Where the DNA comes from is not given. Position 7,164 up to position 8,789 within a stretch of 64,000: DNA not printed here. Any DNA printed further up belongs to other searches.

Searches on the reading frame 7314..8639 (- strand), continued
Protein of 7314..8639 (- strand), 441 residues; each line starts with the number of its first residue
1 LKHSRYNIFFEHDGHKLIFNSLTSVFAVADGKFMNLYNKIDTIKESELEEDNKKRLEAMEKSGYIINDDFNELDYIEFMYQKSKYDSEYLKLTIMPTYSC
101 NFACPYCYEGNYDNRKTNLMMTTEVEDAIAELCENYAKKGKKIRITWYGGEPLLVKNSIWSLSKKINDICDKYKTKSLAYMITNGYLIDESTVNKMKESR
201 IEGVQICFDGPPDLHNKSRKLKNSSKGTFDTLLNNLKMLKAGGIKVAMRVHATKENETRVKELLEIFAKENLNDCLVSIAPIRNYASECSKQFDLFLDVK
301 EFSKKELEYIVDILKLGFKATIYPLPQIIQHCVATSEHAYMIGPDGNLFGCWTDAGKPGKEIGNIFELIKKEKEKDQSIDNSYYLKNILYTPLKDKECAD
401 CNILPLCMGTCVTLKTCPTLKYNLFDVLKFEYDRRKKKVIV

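Call 108: fold_search(model_id=the predicted structure, library=pdb)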
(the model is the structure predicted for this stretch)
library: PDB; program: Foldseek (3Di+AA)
matches with E <= 10: 1773; with E <= 0.001: 167
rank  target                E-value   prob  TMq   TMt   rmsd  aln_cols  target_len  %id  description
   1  5wgg_A                4.4e-17  1.00  0.64  0.65   8.0       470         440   17  Structural Insights into Thioether Bond Formation in the Biosynthesis of Sactipeptides (released 2017-07-26)
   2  5why_A                1.3e-16  1.00  0.64  0.68   7.3       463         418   16  Structural Insights into Thioether Bond Formation in the Biosynthesis of Sactipeptides (released 2017-07-26)
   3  5why_B                1.6e-16  1.00  0.64  0.66   7.2       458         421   16  Structural Insights into Thioether Bond Formation in the Biosynthesis of Sactipeptides (released 2017-07-26)
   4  4k37_A                4.6e-16  1.00  0.59  0.70   5.1       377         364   19  Native anSMEcpe with bound AdoMet (released 2013-05-08)
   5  4k39_A                7.7e-16  1.00  0.58  0.69   5.4       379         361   20  Native anSMEcpe with bound AdoMet and Cp18Cys peptide (released 2013-05-08)
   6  4k37_B                1.5e-15  1.00  0.59  0.69   5.4       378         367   19  Native anSMEcpe with bound AdoMet (released 2013-05-08)
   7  4k36_A                2.0e-15  1.00  0.59  0.67   5.2       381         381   20  His6 tagged anSMEcpe with bound AdoMet (released 2013-05-08)
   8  4k39_B                3.9e-15  1.00  0.58  0.69   5.4       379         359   19  Native anSMEcpe with bound AdoMet and Cp18Cys peptide (released 2013-05-08)
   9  8vpo                  4.1e-15  1.00  0.65  0.64   6.8       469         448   17  X-Ray Crystal Structure of TigE from Paramaledivibacter caminithermalis (released 2024-02-07)
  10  4k36_B                7.7e-15  1.00  0.59  0.70   5.3       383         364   20  His6 tagged anSMEcpe with bound AdoMet (released 2013-05-08)
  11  4k38_A                1.4e-14  1.00  0.59  0.69   5.4       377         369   20  Native anSMEcpe with bound AdoMet and Kp18Cys peptide (released 2013-05-08)
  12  4k38_B                9.1e-14  1.00  0.59  0.70   4.8       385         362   18  Native anSMEcpe with bound AdoMet and Kp18Cys peptide (released 2013-05-08)
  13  5v1q_B                1.1e-13  1.00  0.51  0.51  12.8       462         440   16  Crystal structure of Streptococcus suis SuiB (released 2017-08-30)
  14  5v1q_A                1.7e-13  1.00  0.51  0.52  13.1       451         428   17  Crystal structure of Streptococcus suis SuiB (released 2017-08-30)
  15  5v1s_A                2.4e-13  1.00  0.50  0.52  12.7       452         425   16  Crystal structure of Streptococcus suis SuiB bound to S-adenosylmethionine (released 2017-08-30)
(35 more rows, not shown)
